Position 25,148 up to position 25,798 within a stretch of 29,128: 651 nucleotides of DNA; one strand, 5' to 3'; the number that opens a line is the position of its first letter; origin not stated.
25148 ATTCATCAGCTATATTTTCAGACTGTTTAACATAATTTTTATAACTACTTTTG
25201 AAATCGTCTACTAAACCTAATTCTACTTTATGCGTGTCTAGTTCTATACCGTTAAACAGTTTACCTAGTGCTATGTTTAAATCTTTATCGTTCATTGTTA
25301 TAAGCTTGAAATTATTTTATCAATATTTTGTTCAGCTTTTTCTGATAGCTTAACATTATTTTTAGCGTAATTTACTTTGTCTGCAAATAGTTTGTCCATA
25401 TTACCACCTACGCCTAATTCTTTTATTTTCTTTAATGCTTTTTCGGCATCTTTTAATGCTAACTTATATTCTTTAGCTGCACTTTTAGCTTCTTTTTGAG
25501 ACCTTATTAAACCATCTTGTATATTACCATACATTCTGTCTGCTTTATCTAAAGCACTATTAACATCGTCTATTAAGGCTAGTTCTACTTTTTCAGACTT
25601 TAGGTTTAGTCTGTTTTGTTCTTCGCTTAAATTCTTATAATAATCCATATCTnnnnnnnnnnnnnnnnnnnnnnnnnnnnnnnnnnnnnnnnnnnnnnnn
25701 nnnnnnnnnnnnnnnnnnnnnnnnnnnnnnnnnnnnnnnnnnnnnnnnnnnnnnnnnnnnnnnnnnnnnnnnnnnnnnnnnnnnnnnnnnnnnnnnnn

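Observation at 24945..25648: Four dispersed paralogs of an unrecognised small coiled-coil protein family in the virion modules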

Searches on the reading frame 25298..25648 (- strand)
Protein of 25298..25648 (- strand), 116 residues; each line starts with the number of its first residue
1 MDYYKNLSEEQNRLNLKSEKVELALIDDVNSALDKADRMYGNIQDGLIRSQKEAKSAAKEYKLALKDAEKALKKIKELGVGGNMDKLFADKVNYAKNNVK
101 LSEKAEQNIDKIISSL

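Call 6: search_protein_families(library=phrogs, proteins=[window:25298-25648:-], max_evalue=1)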
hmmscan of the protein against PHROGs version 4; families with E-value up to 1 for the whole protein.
window:25298-25648:- (116 aa): 4 families
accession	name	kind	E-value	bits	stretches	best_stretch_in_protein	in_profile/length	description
phrog_28495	-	unknown function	0.11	13.9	1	63-111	7-56/100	-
phrog_3219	-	unknown function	0.11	12.2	1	18-113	274-370/444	-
phrog_25851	-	unknown function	0.25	12.4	1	29-84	18-71/114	-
phrog_6607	-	unknown function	0.64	11.5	0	2-44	6-50/123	-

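Call 7: search_protein_families(library=pfam, proteins=[window:25298-25648:-], max_evalue=1)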
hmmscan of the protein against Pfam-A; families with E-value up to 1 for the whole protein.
window:25298-25648:- (116 aa): 3 families
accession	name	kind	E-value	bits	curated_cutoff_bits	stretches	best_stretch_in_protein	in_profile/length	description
PF23984.1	DUF7307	-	0.023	15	27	1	47-110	5-69/129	Pam3 gp33-like protein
PF10732.14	DUF2524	-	0.031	15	25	1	27-80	5-58/84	Protein of unknown function (DUF2524)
PF10007.15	DUF2250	-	0.27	11.8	24.4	0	89-116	19-46/93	Uncharacterized protein conserved in archaea (DUF2250)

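Call 11: find_homologous_proteins(query=A1, max_evalue=0.01)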
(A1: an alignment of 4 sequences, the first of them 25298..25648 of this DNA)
Query A1 (4 sequences) (116 aa, profile of the alignment): 301 proteins with E <= 0.01 among 4871 candidates; the best 120 are listed.
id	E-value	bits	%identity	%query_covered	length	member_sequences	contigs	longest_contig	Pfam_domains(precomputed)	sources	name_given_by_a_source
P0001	6.3e-37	144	31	97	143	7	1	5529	-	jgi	jgi:soluble cytochrome b562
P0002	3.3e-34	136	100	100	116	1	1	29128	-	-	-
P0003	8.7e-34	134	92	91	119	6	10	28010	-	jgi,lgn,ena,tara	jgi:hypothetical protein|tara:strand:- start:9440 stop:9799 length:360 start_codon:yes stop_codon:ye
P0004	2.3e-31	126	32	88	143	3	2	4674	-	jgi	jgi:hypothetical protein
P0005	1.5e-30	124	89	100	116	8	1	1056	-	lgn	-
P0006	3.2e-29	119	30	74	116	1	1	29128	-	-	-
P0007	2.8e-26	110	30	59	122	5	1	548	-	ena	-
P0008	4.6e-25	106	29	72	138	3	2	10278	-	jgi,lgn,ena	-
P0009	2.1e-17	81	88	63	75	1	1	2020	-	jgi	jgi:hypothetical protein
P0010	6.0e-17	80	31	87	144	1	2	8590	-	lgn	-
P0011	8.8e-17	79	25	53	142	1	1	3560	-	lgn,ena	-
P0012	1.5e-16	79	52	18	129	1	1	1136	PF28175.1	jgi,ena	-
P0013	2.6e-16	78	48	18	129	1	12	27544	-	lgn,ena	-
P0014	1.3e-15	75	52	18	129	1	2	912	-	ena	-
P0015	3.9e-15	74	48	18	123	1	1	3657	-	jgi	jgi:predicted nucleic acid-binding Zn-ribbon protein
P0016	4.1e-15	74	69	14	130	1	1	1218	PF28175.1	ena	-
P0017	6.5e-15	73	38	18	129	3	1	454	PF28175.1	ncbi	-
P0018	9.0e-15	73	100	7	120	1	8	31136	-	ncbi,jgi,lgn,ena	jgi:archaellum component FlaC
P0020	1.1e-14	72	100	7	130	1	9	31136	-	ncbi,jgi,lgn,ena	-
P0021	2.6e-14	71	32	91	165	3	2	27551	-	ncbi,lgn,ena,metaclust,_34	metaclust:\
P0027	3.3e-13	68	-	-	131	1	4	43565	-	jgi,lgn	jgi:chromosome segregation ATPase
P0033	2.1e-12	65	44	86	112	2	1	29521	-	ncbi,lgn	-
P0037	1.7e-11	62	31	77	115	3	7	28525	-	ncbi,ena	-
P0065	1.1e-8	53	28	89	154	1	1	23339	-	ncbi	-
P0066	1.2e-8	53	-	-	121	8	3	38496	-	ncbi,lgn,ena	-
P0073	3.2e-8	52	60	41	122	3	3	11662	-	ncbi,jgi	-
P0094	3.5e-7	48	30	62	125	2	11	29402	-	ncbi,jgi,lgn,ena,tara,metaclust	tara:strand:+ start:1043 stop:1420 length:378 start_codon:yes stop_codon:yes gene_type:complete|meta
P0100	5.5e-7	48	32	59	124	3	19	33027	-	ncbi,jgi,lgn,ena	jgi:Zn-finger domain-containing protein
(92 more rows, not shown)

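Call 13: find_encoding_contigs(protein=P0003, flank=10000, max_places=3)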
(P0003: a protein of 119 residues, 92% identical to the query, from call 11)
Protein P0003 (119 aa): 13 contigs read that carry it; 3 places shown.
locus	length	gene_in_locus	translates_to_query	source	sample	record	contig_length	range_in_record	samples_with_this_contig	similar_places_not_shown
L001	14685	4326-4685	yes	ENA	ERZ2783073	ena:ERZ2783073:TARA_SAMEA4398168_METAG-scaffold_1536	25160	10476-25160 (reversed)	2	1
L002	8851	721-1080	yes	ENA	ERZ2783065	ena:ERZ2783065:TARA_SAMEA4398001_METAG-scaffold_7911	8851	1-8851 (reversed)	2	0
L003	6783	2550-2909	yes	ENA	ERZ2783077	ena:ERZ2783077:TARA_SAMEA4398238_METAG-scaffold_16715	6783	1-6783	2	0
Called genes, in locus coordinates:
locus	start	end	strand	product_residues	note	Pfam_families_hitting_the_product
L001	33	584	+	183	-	-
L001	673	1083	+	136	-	-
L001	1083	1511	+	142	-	-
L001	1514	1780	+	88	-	-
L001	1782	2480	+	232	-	-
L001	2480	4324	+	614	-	PF04860:Phage_portal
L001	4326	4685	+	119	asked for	-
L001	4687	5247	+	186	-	PF20459:DUF6712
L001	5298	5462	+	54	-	-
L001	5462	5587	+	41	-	-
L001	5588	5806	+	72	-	-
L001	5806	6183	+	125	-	PF08291:Peptidase_M15_3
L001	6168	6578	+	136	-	-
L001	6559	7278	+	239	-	PF00149:Metallophos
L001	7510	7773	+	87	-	-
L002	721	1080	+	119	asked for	-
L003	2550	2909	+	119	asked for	-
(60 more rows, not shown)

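Call 27: search_protein_families(library=pfam, proteins=[P0012], max_evalue=0.01)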
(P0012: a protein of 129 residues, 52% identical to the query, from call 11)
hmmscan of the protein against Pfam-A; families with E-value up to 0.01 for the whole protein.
P0012 (129 aa): 8 families
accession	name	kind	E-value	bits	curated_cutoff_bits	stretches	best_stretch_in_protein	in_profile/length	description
PF16591.11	HBM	-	0.00059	19.8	29.8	1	33-95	178-240/254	Helical bimodular sensor domain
PF20667.3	Sec10_N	-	0.0012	19.3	27.4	1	35-104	16-85/118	Exocyst complex component Sec10, N-terminal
PF04108.17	ATG17_like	-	0.0032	17.5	43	1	44-121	113-185/355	Autophagy protein ATG17-like domain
PF11068.13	YlqD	-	0.0038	18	27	1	25-101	23-100/131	YlqD protein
PF20733.2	LRIM1_dimer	-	0.0043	17.4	35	1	14-77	59-122/187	Dimerization domain in LRIM1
PF20155.4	TMP_3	-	0.005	17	41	0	55-104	2-51/192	Tape measure protein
PF03357.26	Snf7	-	0.0051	16.9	27.3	1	18-126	4-99/171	Snf7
PF01795.25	Methyltransf_5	-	0.0061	16.5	27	1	31-102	47-108/309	MraW methylase family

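Call 34: search_solved_structures(query=A2, max_evalue=1)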
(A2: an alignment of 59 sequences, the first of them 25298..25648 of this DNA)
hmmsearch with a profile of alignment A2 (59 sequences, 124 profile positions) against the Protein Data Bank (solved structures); distinct sequences matched with E-value up to 1: 92 (the best 60 are shown).
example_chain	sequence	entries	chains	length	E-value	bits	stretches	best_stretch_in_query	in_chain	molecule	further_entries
4uos_A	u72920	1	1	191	5.8e-06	29.8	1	29-122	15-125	DESIGNED HELICAL BUNDLE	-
22xc_A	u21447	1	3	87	0.0023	21.4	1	73-122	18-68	dCX001 binder antagonist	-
5djn_A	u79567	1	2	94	0.0029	21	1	47-115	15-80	Kinesin-like protein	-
4tql_A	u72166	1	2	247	0.0051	20.3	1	30-88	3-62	Three helix bundle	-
8qae_A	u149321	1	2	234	0.014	18.9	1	28-121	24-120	sc-apCC-6-SLLA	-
7upo_B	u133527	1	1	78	0.014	18.9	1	29-86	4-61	DHT03 protein B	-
7cj0_D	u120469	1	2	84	0.014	18.8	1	58-121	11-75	DnaJ homolog subfamily C member 9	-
9ugr_A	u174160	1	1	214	0.017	18.6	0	32-115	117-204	Syn-F4-Link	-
7upq_B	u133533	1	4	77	0.017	18.5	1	29-86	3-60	DHT03 protein B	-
6kos_A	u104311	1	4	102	0.021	18.3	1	52-121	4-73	SUWA (Super WA20)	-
1cg5_B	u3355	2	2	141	0.026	18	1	51-100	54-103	PROTEIN (HEMOGLOBIN)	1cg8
4qkv_A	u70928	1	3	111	0.039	17.4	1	27-88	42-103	Polymerase I and transcript release factor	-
6pfp_A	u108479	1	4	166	0.041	17.3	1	30-114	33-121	Myosin-7 fused to GP7 and EB1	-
9egn_A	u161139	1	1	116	0.045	17.2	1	27-88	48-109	Caveolae-associated protein 1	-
6pf2_A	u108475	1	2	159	0.049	17.1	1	18-83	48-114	Myosin, heavy polypeptide 7, cardiac muscle, beta variant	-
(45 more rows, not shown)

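Call 38: predict_structure(alignment_id=A2)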
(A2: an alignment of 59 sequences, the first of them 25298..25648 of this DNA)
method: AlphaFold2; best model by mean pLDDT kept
length: 116 residues; sequences in the alignment: 59
mean_pLDDT: 90.6   pTM: 0.65
mean pLDDT of the five models: 90.6, 88.2, 87.7, 86.6, 86.5
residues with pLDDT >= 90: 87; 70-90: 24; 50-70: 3; < 50: 2
segments of 3 or more residues with pLDDT < 50: none
pLDDT, mean of each block of 10 residues (from residue 1): 63 77 88 96 96 98 98 94 91 98 97 91
secondary structure, 60 per line:
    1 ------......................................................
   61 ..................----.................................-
elements in order: H7-78 H83-115

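Call 41: fold_search(model_id=the predicted structure, library=pdb)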
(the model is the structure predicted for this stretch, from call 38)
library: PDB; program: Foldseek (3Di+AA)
matches with E <= 10: 600; with E <= 0.001: 0
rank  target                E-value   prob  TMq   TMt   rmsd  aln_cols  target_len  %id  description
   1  9cfs_A                6.3e-02  1.00  0.58  0.78   1.4        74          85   18  Structure of a 150% lengthened variant of the E. coli ROP protein (released 2025-07-02)
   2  3q84_H                1.6e-01  0.91  0.38  0.19   4.0        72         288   22  Crystal structure of human PACSIN 1 F-BAR domain (released 2012-02-22)
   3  7nsu_D                1.7e-01  0.99  0.51  0.16   2.7        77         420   19  ColicinE9 intact translocation complex (released 2021-08-11)
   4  2ysu_B                2.5e-01  0.99  0.50  0.48   3.0        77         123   18  Structure of the complex between BtuB and Colicin E2 receptor binding domain (released 2007-06-19)
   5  3q84_A                3.3e-01  0.44  0.27  0.13   7.5        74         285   20  Crystal structure of human PACSIN 1 F-BAR domain (released 2012-02-22)
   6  5ew5_A                3.5e-01  0.98  0.50  0.13   2.9        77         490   19  Crystal Structure of Colicin E9 In Complex with Its Immunity Protein Im9 (released 2016-07-20)
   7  4mu6                  3.5e-01  0.98  0.62  0.31   3.7       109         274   16  Crystal Structure of the N-terminal domain of Effector Protein LegC3 from Legionella pneumophila (released 2013-12-11)
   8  5z7b_B                3.5e-01  0.54  0.31  0.21   5.2        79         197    9  Crystal structure of the VanR transcription factor in complex with vanillate (released 2018-08-29)
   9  1ujw_B                3.9e-01  0.99  0.52  0.52   2.6        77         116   19  Structure of the complex between BtuB and Colicin E3 Receptor binding domain (released 2003-11-25)
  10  5z7b_A                3.9e-01  0.51  0.31  0.21   5.2        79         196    9  Crystal structure of the VanR transcription factor in complex with vanillate (released 2018-08-29)
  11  2f1m_D                4.2e-01  0.99  0.53  0.29   2.7        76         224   12  Conformational flexibility in the multidrug efflux system protein AcrA (released 2006-03-21)
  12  8s1u_H                4.5e-01  0.69  0.40  0.12   5.0        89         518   15  YlmH bound to stalled 50S subunits with RqcH and PtRNA (released 2024-06-12)
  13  6tz9_A                4.7e-01  1.00  0.58  0.42   1.3        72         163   17  CryoEM reconstruction of membrane-bound ESCRT-III filament composed of CHMP1B only (released 2020-04-08)
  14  9tg4_D                5.1e-01  0.98  0.52  0.19   2.4        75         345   12  Structure of the YbjP lipoprotein bound to the AcrABZ-TolC efflux pump (released 2026-04-08)
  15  5c21_A                5.4e-01  0.95  0.63  0.30   6.9       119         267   18  Crystal structure of native HlyD from E. coli (released 2016-02-17)
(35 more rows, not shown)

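Call 42: fold_search(model_id=the predicted structure, library=viral)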
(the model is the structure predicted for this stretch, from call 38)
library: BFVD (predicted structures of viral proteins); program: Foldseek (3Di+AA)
matches with E <= 10: 966; with E <= 0.001: 0
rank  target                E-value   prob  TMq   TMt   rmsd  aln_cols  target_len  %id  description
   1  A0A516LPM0            2.3e-02  1.00  0.58  0.64   9.3       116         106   16  (no name in the UniProt tables at hand)
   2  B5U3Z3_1              6.3e-02  1.00  0.60  0.11   4.9       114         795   18  Tape measure protein [Mycobacterium phage Troll4]
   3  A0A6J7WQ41            8.6e-02  1.00  0.67  0.28   3.1       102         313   13  Uncharacterized protein [uncultured Caudovirales phage]
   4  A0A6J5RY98            1.0e-01  0.89  0.43  0.35   9.5       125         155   14  Uncharacterized protein [uncultured Caudovirales phage]
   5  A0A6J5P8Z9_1          1.0e-01  0.80  0.39  0.05   8.2       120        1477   18  ART-PolyVal-like domain-containing protein [uncultured Caudovirales phage]
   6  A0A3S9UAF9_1          1.2e-01  1.00  0.58  0.07   6.8       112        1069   13  Tape measure protein [Gordonia phage Dorito]
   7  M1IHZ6                1.3e-01  0.85  0.34  0.40   4.6        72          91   14  (no name in the UniProt tables at hand)
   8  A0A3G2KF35            1.3e-01  1.00  0.56  0.76   1.3        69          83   16  Uncharacterized protein [Arthrobacter phage Corgi]
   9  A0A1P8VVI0            1.3e-01  0.44  0.28  0.06  11.2       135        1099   16  (no name in the UniProt tables at hand)
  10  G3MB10                1.4e-01  1.00  0.58  0.63   1.4        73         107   12  Gp630 [Bacillus phage G]
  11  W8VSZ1                1.4e-01  0.99  0.55  0.33   6.4       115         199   14  (no name in the UniProt tables at hand)
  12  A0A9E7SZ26            1.4e-01  0.84  0.32  0.42   5.1        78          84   13  (no name in the UniProt tables at hand)
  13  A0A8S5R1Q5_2          1.5e-01  0.98  0.54  0.07   6.1       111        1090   15  Tail tape measure [Siphoviridae sp. ctj7g1]
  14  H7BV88                1.7e-01  0.57  0.32  0.21   8.2       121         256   12  (no name in the UniProt tables at hand)
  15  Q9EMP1                1.8e-01  1.00  0.57  0.57   1.8        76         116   10  AMV158 [Amsacta moorei entomopoxvirus]
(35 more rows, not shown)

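Call 43: find_encoding_contigs(protein=P0020, flank=10000, max_places=3)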
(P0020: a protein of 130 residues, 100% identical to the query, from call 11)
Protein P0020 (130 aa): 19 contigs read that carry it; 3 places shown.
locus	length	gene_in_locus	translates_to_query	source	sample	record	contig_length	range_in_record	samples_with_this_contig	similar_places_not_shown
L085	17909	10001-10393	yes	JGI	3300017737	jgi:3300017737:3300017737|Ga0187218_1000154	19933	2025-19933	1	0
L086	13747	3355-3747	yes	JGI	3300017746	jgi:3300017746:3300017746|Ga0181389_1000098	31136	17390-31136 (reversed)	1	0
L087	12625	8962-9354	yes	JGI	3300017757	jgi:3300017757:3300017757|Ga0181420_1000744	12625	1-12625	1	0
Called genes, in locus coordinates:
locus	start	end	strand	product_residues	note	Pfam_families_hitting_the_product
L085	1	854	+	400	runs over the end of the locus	PF13401:AAA_22 (faint), PF03237:Terminase_6N, PF04466:Terminase_3, PF17288:Terminase_3C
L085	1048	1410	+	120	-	-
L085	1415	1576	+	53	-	-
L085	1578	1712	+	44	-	-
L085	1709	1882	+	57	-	-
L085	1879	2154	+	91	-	-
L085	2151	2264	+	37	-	-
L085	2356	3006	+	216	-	-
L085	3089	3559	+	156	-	-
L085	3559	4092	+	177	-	-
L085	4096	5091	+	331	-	-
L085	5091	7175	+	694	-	-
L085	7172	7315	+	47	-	-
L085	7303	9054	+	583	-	-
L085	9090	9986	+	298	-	-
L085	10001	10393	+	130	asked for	-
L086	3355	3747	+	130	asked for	-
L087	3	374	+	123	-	?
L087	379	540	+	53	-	-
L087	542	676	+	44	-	-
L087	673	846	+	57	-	-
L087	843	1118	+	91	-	-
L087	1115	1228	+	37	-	-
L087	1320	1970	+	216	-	-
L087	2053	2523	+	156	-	-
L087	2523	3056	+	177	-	-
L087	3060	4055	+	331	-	-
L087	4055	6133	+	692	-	-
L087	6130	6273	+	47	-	-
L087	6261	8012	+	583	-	-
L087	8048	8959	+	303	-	-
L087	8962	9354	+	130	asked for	-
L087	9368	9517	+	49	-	-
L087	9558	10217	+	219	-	-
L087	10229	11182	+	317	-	-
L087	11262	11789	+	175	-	-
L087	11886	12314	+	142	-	-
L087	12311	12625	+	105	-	?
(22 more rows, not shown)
